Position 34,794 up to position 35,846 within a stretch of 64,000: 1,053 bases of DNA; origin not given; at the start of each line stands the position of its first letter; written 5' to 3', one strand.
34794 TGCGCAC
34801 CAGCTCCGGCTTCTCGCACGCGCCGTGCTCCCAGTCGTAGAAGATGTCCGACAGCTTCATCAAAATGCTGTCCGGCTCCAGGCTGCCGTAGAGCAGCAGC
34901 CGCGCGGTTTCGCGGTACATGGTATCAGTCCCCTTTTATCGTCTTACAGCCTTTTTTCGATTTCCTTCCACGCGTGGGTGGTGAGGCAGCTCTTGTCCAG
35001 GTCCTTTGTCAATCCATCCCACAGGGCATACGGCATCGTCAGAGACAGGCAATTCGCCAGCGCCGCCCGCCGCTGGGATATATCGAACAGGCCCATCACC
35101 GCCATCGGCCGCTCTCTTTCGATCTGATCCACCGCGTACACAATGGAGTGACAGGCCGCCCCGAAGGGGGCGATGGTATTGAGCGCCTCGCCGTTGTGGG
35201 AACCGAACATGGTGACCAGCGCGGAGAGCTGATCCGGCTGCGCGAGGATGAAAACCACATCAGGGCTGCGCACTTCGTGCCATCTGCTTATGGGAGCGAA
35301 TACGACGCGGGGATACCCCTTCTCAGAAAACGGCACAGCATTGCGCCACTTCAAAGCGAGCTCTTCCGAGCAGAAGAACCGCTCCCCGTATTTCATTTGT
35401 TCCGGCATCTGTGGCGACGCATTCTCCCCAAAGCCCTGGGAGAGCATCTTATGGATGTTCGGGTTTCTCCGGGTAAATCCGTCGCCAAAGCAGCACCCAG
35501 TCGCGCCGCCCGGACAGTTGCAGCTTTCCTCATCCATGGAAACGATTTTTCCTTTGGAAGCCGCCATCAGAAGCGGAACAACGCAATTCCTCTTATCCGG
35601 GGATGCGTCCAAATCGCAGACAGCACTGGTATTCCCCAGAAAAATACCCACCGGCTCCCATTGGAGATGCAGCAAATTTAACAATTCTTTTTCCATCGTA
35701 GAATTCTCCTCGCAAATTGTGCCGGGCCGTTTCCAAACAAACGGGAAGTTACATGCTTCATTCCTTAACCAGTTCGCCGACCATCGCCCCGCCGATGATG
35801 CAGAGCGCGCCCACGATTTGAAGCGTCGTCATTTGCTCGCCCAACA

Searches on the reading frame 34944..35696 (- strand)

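Call 4: search_protein_families(library=pfam, proteins=[window:34944-35696:-])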
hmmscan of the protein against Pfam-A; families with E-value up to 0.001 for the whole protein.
window:34944-35696:- (250 aa): 1 family
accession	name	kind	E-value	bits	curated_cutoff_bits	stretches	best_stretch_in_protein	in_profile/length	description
PF02596.20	DUF169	-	1.2e-32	114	27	1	5-225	2-202/209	Uncharacterised ArCR, COG2043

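Call 5: search_protein_families(library=ncbifam, proteins=[window:34944-35696:-])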
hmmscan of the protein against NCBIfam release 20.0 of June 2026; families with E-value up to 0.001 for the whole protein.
window:34944-35696:- (250 aa): 0 families
